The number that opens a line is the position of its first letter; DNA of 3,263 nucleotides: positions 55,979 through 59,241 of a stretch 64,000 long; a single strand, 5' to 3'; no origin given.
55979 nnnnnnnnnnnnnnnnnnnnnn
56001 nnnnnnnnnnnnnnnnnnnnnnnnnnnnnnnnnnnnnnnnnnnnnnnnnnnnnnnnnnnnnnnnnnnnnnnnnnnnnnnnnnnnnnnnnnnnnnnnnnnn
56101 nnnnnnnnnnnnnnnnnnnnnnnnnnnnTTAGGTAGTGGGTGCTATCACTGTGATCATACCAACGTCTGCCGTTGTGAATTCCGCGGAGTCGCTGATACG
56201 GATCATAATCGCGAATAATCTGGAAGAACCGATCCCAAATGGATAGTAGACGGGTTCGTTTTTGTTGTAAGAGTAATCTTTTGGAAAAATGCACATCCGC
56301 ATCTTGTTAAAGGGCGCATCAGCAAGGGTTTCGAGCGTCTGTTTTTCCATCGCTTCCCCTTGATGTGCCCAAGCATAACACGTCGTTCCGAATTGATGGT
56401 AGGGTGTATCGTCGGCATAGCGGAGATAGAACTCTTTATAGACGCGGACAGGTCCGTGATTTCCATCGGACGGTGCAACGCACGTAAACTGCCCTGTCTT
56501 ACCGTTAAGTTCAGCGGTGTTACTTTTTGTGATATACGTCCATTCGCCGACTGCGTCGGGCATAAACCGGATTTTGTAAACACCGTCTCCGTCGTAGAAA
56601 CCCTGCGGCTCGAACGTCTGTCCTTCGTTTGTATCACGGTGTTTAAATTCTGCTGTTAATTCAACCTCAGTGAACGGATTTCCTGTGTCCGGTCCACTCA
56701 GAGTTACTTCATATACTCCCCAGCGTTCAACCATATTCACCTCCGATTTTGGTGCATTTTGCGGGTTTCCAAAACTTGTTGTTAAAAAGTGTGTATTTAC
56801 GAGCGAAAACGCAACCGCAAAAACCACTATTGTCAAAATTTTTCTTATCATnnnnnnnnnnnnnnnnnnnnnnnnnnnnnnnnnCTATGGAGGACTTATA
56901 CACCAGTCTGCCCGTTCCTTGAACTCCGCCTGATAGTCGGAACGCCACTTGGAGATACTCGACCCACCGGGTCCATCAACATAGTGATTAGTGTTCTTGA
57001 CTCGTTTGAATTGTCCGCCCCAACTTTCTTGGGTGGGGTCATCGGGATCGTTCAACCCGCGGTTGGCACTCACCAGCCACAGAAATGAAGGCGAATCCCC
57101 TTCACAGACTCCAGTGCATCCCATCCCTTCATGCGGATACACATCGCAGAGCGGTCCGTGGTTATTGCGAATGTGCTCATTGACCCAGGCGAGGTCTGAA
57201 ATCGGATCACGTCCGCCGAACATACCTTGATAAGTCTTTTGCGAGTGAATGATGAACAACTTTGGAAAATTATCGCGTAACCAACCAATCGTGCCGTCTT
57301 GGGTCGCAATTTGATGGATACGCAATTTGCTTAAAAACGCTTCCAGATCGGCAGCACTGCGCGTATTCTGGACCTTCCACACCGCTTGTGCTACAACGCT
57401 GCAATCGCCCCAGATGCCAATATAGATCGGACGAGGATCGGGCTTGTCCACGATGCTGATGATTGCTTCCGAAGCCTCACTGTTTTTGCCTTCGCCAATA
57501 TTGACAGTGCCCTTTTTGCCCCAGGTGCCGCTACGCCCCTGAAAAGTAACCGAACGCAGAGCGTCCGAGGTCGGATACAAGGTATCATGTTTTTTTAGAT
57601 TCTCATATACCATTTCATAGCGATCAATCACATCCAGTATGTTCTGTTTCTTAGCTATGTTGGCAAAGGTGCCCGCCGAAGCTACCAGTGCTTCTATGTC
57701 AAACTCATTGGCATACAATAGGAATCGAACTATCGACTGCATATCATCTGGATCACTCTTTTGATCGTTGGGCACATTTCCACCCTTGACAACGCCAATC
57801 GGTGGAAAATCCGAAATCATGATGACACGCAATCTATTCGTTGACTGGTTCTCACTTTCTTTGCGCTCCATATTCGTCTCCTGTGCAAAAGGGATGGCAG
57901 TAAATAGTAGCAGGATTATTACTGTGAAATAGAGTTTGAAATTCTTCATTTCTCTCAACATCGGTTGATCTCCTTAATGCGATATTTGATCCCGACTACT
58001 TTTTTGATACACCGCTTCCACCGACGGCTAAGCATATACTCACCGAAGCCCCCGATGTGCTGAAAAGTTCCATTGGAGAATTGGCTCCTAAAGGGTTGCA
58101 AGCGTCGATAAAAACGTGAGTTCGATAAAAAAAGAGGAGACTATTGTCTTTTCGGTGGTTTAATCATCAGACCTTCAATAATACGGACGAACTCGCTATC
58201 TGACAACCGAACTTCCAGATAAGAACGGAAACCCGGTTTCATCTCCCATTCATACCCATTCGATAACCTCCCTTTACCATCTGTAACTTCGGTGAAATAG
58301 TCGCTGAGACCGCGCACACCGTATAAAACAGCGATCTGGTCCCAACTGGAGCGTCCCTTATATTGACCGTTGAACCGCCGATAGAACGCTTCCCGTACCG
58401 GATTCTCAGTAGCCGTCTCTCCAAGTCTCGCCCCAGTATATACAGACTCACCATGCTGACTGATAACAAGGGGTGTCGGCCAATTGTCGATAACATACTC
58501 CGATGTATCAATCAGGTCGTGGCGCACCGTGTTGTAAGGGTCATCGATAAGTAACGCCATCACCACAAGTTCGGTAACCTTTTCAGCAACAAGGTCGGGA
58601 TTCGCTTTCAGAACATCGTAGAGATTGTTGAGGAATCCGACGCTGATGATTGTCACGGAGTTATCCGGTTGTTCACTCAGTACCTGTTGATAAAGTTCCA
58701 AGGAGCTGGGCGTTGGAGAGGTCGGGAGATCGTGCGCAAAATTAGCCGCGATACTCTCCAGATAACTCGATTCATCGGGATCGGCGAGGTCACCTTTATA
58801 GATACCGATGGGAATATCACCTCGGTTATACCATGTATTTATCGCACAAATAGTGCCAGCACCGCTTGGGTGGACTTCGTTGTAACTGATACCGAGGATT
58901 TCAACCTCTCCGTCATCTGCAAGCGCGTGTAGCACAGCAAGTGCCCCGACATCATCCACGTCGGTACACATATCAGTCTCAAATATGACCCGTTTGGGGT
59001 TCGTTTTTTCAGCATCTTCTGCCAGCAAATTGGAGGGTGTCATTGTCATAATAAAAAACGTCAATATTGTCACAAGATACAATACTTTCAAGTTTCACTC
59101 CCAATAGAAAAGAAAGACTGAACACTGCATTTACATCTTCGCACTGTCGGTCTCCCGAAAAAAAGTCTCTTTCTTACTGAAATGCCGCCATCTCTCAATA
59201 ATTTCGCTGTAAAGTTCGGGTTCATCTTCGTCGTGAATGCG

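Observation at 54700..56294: tnpB element with a perfect-consensus promoter, inserted into and truncating a DUF5060/DUF4038 glycosidase-like gene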

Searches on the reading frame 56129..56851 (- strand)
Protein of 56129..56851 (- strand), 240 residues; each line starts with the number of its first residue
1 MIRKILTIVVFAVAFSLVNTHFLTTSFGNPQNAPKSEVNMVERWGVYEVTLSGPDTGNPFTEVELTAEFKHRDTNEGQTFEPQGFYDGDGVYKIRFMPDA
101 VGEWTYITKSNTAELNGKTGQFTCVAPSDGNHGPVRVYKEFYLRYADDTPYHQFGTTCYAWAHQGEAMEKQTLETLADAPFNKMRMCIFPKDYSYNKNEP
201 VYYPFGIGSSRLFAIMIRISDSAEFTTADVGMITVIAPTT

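Call 3: search_protein_families(library=pfam, proteins=[window:56129-56851:-], max_evalue=0.01)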
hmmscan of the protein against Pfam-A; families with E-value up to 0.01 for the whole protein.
window:56129-56851:- (240 aa): 1 family
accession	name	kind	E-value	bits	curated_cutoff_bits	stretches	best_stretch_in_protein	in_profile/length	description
PF16586.11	DUF5060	-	2.3e-24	85.8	27.2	1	41-111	2-70/70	Domain of unknown function (DUF5060)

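Call 19: find_homologous_proteins(query=window:56129-56851:-, max_evalue=1e-10)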
Query window:56129-56851:- (240 aa): 685 proteins with E <= 1e-10 among 775 candidates; the best 120 are listed.
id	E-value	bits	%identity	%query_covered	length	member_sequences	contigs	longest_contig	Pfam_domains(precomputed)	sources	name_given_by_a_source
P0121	1.7e-163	560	100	100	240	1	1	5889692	PF16586.12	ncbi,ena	-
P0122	5.8e-118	410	86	85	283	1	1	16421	PF16586.12,PF13204.14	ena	-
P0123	4.0e-106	372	80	85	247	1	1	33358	PF16586.12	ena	-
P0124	2.4e-99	350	85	69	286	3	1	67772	PF16586.12,PF13204.14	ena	-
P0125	8.6e-96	338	84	71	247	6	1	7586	PF16586.12,PF13204.14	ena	-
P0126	1.0e-92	328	73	85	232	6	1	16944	PF16586.12,PF13204.14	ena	-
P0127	1.1e-90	321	81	69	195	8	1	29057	PF16586.12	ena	-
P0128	5.2e-90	319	81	71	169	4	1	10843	PF16586.12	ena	-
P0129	1.0e-89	318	80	69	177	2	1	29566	PF16586.12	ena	-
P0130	9.8e-84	298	73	69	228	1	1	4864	PF16586.12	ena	-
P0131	2.1e-83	297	78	68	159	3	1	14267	PF16586.12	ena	-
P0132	8.5e-83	295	72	69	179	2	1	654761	PF16586.12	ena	-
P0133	1.2e-81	292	65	79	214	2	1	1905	PF16586.12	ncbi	-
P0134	2.3e-75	271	65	71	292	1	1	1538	PF16586.12,PF13204.14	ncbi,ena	ncbi:hypothetical protein ES703_124934 [subsurface metagenome]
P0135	3.8e-75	270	58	84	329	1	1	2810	PF00150.25,PF16586.12,PF13204.14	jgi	-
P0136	2.1e-74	268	65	71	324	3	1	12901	PF16586.12,PF13204.14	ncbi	ncbi:DUF5060 domain-containing protein, partial [Planctomycetota bacterium]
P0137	5.4e-74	266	64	72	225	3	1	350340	PF16586.12,PF13204.14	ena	-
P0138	1.8e-73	265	62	78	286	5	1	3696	PF16586.12,PF13204.14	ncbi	ncbi:MAG: DUF5060 domain-containing protein, partial [Planctomycetota bacterium]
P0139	2.9e-73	264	54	94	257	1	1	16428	PF16586.12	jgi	jgi:hypothetical protein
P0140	7.5e-73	263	62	72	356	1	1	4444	PF16586.12,PF13204.14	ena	-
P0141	4.6e-72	260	61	73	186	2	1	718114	PF16586.12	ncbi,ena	-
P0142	5.3e-71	257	56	85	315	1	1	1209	PF16586.12,PF13204.14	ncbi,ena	-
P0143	1.5e-70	255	59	72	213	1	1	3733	PF16586.12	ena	-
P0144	1.6e-70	255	65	69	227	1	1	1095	PF16586.12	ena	-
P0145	1.8e-70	255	63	71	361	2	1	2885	PF16586.12,PF13204.14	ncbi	ncbi:MAG: DUF5060 domain-containing protein, partial [Planctomycetota bacterium]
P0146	1.9e-70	255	62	70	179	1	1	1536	PF16586.12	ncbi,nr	ncbi:MAG: DUF5060 domain-containing protein, partial [Candidatus Brocadiae bacterium]|nr:DUF5060 dom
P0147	1.2e-69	252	64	69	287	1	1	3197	PF16586.12,PF13204.14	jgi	jgi:hypothetical protein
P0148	2.7e-69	251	61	71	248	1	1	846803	PF16586.12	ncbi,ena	-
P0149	3.7e-69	251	66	69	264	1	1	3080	PF16586.12,PF13204.14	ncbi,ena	-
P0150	7.7e-69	250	65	69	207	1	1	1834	PF16586.12,PF13204.14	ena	-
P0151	9.8e-69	249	60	71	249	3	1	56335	PF16586.12,PF13204.14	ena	-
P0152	1.0e-68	249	63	70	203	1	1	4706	PF16586.12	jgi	jgi:hypothetical protein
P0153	1.5e-68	249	56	76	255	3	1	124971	PF16586.12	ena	-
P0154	2.9e-68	248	64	69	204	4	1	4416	PF16586.12,PF13204.14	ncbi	-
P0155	4.5e-68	247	63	69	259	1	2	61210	PF16586.12,PF13204.14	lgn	-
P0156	2.5e-67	245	59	70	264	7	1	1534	PF16586.12,PF13204.14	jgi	jgi:hypothetical protein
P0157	2.7e-67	245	61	71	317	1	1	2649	PF16586.12,PF13204.14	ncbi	ncbi:MAG: DUF5060 domain-containing protein, partial [Planctomycetota bacterium]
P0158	3.0e-67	244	63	69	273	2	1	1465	PF16586.12,PF13204.14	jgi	-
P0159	3.1e-67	244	62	71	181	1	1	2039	PF16586.12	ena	-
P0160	3.3e-67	244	66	69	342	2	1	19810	PF16586.12,PF13204.14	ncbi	ncbi:MAG TPA: DUF5060 domain-containing protein [Bryobacteraceae bacterium]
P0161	4.1e-67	244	58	74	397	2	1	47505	PF16586.12,PF13204.14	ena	-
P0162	4.2e-67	244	59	69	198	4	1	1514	PF16586.12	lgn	-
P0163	2.0e-66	242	61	69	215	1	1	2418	PF16586.12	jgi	-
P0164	3.1e-66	241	58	72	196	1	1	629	PF16586.12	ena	-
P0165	3.6e-66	241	54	80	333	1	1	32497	PF16586.12,PF13204.14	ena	-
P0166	5.2e-66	240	62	69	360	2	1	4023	PF16586.12,PF13204.14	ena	-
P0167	5.2e-66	240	55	80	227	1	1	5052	PF16586.12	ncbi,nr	ncbi:DUF5060 domain-containing protein, partial [candidate division KSB1 bacterium]|nr:DUF5060 domai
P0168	5.5e-66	240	62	69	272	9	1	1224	PF16586.12,PF13204.14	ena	-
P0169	5.9e-66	240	59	69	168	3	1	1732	PF16586.12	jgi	-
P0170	6.5e-66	240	63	69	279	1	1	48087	PF16586.12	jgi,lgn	jgi:hypothetical protein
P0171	6.6e-66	240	61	69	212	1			PF16586.12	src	-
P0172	6.6e-66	240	61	69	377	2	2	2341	PF16586.12,PF13204.14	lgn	-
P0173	7.0e-66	240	59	75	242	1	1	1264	PF16586.12,PF13204.14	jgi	-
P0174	9.7e-66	239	52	85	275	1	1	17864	PF16586.12,PF13204.14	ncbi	-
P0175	1.3e-65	239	60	69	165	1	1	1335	PF16586.12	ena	-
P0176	1.6e-65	239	62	70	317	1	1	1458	PF16586.12,PF13204.14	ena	-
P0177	1.8e-65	239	60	69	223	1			PF16586.12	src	-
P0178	2.3e-65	238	60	72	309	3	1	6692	PF16586.12,PF13204.14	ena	-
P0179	2.8e-65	238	55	78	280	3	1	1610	PF16586.12,PF13204.14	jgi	jgi:hypothetical protein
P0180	3.1e-65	238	54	84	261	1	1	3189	PF16586.12,PF13204.14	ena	-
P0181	3.4e-65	238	62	69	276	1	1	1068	PF16586.12,PF13204.14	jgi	-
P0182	3.7e-65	238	61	69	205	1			PF16586.12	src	-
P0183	4.4e-65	237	59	68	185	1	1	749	PF16586.12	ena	-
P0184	4.8e-65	237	55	83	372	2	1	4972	PF16586.12,PF13204.14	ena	-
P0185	8.7e-65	236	61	69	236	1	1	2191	PF16586.12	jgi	jgi:hypothetical protein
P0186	8.8e-65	236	57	73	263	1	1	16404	PF16586.12,PF13204.14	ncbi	-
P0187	1.0e-64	236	61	69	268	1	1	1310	PF16586.12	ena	-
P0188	1.2e-64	236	60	69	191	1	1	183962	PF16586.12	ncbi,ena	-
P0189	1.8e-64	235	59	71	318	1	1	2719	PF16586.12,PF13204.14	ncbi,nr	ncbi:MAG: DUF5060 domain-containing protein, partial [Anaerolineae bacterium]|nr:DUF5060 domain-cont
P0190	2.9e-64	235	60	70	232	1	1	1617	PF16586.12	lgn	-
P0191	3.0e-64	235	61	67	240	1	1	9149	PF16586.12,PF13204.14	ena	-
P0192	4.1e-64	234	59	69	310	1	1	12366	PF16586.12,PF13204.14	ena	-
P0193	4.2e-64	234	57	77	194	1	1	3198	PF16586.12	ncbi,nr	ncbi:MAG TPA: DUF5060 domain-containing protein, partial [Bacteroidales bacterium]|nr:DUF5060 domain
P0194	4.3e-64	234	52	85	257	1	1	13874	PF16586.12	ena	-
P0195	5.5e-64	234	57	72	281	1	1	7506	PF16586.12,PF13204.14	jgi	-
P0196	5.9e-64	234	56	70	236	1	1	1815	PF16586.12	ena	-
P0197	6.2e-64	234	63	66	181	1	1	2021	PF16586.12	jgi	-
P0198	6.7e-64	233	61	71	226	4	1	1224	PF16586.12,PF13204.14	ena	-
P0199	8.5e-64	233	60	68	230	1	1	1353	PF16586.12,PF13204.14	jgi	jgi:hypothetical protein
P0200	8.6e-64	233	55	79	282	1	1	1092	PF16586.12,PF13204.14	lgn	-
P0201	9.5e-64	233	59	71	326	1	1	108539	PF16586.12,PF13204.14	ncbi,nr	ncbi:MAG: hypothetical protein KatS3mg050_4363 [Litorilinea sp.]|nr:MAG: hypothetical protein KatS3m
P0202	9.7e-64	233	57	69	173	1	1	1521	PF16586.12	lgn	-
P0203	1.1e-63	233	59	70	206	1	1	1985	PF16586.12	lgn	-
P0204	1.6e-63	232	59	69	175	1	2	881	PF16586.12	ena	-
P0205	1.7e-63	232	59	69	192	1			PF16586.12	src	-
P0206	1.7e-63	232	58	73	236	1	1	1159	PF16586.12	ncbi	-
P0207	1.7e-63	232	57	70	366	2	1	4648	PF16586.12,PF13204.14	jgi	-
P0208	2.0e-63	232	61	69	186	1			PF16586.12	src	-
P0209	2.0e-63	232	60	69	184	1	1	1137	PF16586.12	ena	-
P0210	3.0e-63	231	59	71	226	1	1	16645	PF16586.12,PF13204.14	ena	-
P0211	3.1e-63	231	60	70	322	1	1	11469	PF00150.25,PF16586.12,PF13204.14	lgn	-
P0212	4.1e-63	231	61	65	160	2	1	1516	PF16586.12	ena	-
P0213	4.4e-63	231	60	69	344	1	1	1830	PF16586.12,PF13204.14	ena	-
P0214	4.4e-63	231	60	70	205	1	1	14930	PF16586.12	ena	-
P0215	4.6e-63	231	51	85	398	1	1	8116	PF16586.12,PF13204.14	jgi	jgi:hypothetical protein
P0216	4.6e-63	231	59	69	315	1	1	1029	PF16586.12,PF13204.14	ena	-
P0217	4.8e-63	231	61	68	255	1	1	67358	PF16586.12,PF13204.14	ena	-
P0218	5.9e-63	230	59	70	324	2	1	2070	PF16586.12,PF13204.14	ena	-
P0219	6.0e-63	230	61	69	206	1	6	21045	PF16586.12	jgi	jgi:hypothetical protein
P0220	7.3e-63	230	60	69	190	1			PF16586.12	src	-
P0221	8.5e-63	230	59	69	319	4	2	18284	PF16586.12,PF13204.14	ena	-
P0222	9.9e-63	230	58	70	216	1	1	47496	PF16586.12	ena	-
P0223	1.0e-62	230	58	68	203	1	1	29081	PF16586.12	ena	-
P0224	1.1e-62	229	59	71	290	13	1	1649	PF16586.12,PF13204.14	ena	-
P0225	1.1e-62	229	58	72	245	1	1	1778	PF16586.12,PF13204.14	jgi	jgi:hypothetical protein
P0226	1.3e-62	229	61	69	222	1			PF16586.12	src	-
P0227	1.5e-62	229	59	69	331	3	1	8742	PF16586.12,PF13204.14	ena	-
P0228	1.6e-62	229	58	70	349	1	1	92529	PF16586.12,PF13204.14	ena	-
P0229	1.8e-62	229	59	69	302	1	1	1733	PF16586.12,PF13204.14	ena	-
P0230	1.9e-62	229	59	69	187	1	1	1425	PF16586.12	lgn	-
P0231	3.1e-62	228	56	76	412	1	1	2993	PF16586.12,PF13204.14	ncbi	ncbi:MAG TPA: DUF5060 domain-containing protein, partial [Lacipirellula sp.]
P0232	3.8e-62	228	59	69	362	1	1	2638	PF16586.12,PF13204.14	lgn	-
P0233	4.0e-62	228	59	70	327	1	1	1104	PF16586.12,PF13204.14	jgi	-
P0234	4.3e-62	228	58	67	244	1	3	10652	PF16586.12,PF13204.14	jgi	jgi:hypothetical protein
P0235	4.9e-62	227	58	70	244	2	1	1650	PF16586.12,PF18310.8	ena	-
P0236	5.4e-62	227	60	69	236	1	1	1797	PF16586.12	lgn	-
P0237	8.8e-62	227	56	70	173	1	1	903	PF16586.12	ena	-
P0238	9.1e-62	226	55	73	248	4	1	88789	PF16586.12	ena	-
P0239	1.0e-61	226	56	72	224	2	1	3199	PF16586.12,PF13204.14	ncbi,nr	ncbi:MAG: DUF5060 domain-containing protein, partial [Pirellulaceae bacterium]|nr:DUF5060 domain-con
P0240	1.2e-61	226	57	71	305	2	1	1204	PF16586.12,PF13204.14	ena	-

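Call 21: find_encoding_contigs(protein=P0122, flank=6000, max_places=3)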
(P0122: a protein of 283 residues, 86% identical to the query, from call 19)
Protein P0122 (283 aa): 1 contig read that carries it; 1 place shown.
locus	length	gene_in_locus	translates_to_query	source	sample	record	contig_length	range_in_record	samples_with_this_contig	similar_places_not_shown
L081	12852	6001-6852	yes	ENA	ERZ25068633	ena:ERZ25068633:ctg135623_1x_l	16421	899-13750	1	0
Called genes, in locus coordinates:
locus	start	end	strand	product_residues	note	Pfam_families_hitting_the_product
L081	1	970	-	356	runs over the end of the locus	PF02012:BNR (faint), PF14870:PSII_BNR (weak), PF15902:Sortilin-Vps10 (faint), PF14870:PSII_BNR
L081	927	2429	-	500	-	-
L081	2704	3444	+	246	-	PF01073:3Beta_HSD (faint), PF01370:Epimerase, PF07993:NAD_binding_4 (faint), PF13460:NAD_binding_10 (weak), PF16363:GDP_Man_Dehyd (faint)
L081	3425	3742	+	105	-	-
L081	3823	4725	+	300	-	PF01156:IU_nuc_hydro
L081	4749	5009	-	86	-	-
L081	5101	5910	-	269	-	PF00487:FA_desaturase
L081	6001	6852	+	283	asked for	PF16586:DUF5060, PF13204:Apiosidase (weak)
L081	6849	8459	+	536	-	PF18310:DUF5605 (weak), PF00801:PKD, PF18911:PKD_4, PF13385:Laminin_G_3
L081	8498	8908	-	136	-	PF02481:DNA_processg_A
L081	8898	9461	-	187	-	PF02481:DNA_processg_A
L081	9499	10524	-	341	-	PF04909:Amidohydro_2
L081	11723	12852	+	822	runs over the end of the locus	PF07494:Reg_prop (faint)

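Call 22: find_encoding_contigs(protein=P0124, flank=6000, max_places=3)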
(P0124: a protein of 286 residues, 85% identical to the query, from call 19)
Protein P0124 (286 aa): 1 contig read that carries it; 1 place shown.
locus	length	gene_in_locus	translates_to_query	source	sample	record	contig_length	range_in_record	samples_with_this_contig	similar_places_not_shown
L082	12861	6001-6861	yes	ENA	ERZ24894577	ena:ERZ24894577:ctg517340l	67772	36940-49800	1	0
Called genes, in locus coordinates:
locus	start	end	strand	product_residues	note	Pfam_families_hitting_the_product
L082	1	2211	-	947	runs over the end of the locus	-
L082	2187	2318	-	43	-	-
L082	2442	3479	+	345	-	PF01073:3Beta_HSD (faint), PF01370:Epimerase, PF07993:NAD_binding_4 (faint), PF13460:NAD_binding_10 (weak), PF16363:GDP_Man_Dehyd (faint)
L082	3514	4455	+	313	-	PF01156:IU_nuc_hydro (weak)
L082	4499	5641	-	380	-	PF00487:FA_desaturase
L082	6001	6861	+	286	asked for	PF16586:DUF5060, PF13204:Apiosidase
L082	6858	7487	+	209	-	PF18310:DUF5605 (weak)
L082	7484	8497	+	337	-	PF00801:PKD, PF18911:PKD_4, PF13385:Laminin_G_3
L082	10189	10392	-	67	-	-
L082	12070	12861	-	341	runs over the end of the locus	PF04909:Amidohydro_2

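Call 23: find_encoding_contigs(protein=P0123, flank=6000, max_places=3)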
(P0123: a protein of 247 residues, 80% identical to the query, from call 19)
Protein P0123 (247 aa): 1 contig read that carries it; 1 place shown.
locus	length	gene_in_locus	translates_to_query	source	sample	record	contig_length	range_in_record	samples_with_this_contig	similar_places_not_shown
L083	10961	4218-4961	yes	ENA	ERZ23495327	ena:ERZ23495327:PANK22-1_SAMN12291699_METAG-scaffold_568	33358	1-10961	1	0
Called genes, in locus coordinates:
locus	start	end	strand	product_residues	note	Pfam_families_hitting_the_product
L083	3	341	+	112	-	?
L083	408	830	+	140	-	-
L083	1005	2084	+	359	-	PF01321:Creatinase_N, PF00557:Peptidase_M24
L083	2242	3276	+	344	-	-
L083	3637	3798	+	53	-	-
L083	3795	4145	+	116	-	PF13371:TPR_9 (weak), PF13424:TPR_12 (faint), PF13431:TPR_17 (weak), PF00515:TPR_1, PF07719:TPR_2, PF13181:TPR_8 (weak), PF13432:TPR_16, PF13414:TPR_11, +1 more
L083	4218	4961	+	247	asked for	PF16586:DUF5060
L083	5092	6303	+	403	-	PF01385:OrfB_IS605, PF07282:Cas12f1-like_TNB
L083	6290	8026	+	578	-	PF23952:LRR_EndoS (faint), PF13855:LRR_8 (weak), PF12799:LRR_4, PF13855:LRR_8 (weak), PF12799:LRR_4, PF02369:Big_1, PF00404:Dockerin_1, PF13860:FlgD_ig, +1 more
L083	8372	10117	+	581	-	-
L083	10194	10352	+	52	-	-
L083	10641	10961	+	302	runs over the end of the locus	PF04055:Radical_SAM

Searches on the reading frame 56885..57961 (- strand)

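Call 3: search_protein_families(library=pfam, proteins=[window:56885-57961:-], max_evalue=0.01)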
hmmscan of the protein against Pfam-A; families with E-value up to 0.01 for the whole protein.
window:56885-57961:- (358 aa): 1 family
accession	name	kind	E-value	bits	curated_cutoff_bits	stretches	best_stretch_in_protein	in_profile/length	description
PF07632.16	Sde182_NH-like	-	1.3e-70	238.5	26.8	1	65-318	6-268/268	Cellulose-binding Sde182, nucleoside hydrolase-like domain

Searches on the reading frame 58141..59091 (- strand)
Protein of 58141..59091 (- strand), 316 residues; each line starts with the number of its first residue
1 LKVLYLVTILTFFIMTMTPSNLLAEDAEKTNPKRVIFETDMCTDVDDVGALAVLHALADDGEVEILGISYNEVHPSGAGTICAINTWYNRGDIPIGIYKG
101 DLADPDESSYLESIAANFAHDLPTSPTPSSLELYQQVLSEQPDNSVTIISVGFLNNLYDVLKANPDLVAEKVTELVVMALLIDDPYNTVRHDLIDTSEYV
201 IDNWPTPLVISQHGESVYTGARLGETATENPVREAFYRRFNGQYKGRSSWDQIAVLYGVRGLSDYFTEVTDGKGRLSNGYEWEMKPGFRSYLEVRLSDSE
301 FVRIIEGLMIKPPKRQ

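Call 3: search_protein_families(library=pfam, proteins=[window:58141-59091:-], max_evalue=0.01)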
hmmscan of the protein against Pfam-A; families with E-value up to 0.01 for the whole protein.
window:58141-59091:- (316 aa): 1 family
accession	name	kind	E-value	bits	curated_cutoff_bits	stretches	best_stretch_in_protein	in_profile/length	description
PF01156.24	IU_nuc_hydro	-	2.9e-07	30.9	34.2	1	35-179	1-147/297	Inosine-uridine preferring nucleoside hydrolase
